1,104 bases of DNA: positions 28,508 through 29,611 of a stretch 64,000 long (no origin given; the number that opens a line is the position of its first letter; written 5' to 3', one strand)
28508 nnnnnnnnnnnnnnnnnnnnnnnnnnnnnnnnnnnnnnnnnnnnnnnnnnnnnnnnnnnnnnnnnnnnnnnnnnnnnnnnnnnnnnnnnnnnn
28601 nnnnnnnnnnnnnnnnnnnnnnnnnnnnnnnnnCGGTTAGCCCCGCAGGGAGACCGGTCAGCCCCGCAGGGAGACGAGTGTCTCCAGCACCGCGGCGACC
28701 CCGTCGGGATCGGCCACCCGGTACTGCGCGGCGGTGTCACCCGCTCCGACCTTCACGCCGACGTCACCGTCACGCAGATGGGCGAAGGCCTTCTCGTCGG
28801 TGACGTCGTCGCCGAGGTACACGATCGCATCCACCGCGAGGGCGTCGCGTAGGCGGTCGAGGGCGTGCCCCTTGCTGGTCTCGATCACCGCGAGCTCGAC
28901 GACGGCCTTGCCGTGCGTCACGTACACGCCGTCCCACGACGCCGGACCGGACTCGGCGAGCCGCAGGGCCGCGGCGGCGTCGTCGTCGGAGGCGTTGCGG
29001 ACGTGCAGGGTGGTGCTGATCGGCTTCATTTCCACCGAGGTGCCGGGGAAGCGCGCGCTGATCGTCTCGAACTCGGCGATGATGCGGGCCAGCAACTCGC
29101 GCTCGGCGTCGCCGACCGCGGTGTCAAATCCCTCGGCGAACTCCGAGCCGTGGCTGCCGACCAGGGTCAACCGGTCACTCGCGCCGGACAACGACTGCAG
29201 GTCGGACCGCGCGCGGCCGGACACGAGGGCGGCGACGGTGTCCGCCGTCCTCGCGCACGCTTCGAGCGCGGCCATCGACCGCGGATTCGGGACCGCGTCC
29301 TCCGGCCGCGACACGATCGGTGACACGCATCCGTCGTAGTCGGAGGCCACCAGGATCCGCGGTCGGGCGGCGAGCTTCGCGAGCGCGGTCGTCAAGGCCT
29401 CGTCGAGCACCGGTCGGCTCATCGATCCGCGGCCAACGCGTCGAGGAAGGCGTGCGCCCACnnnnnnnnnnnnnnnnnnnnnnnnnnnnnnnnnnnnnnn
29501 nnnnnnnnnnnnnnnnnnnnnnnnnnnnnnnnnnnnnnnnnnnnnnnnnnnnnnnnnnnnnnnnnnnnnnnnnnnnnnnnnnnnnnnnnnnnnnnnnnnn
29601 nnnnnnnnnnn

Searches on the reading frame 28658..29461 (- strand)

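Call 3: search_protein_families(library=pfam, proteins=[window:28658-29461:-])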
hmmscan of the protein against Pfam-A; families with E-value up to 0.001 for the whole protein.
window:28658-29461:- (267 aa): 1 family
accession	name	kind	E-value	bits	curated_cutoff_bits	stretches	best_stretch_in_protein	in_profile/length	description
PF02358.22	Trehalose_PPase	-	1.2e-34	119.9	27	1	41-251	3-233/235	Trehalose-phosphatase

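Call 4: search_protein_families(library=ncbifam, proteins=[window:28658-29461:-])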
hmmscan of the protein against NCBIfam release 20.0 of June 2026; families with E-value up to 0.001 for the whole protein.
window:28658-29461:- (267 aa): 4 families
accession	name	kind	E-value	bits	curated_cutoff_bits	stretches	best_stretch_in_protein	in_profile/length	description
NF011071.0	PRK14501.1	equivalog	3.2e-38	131.5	634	1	19-264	477-726/729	bifunctional alpha,alpha-trehalose-phosphate synthase (UDP-forming)/trehalose-phosphatase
TIGR00685.1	T6PP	equivalog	2.8e-36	125.7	68.05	1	36-263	4-249/250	trehalose-phosphatase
NF007560.0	PRK10187.1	equivalog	4.4e-29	101.6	327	1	41-263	20-244/266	trehalose-phosphatase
TIGR01484.1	HAD-SF-IIB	subfamily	8.9e-10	39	41.8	1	37-229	1-215/221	HAD-IIB family hydrolase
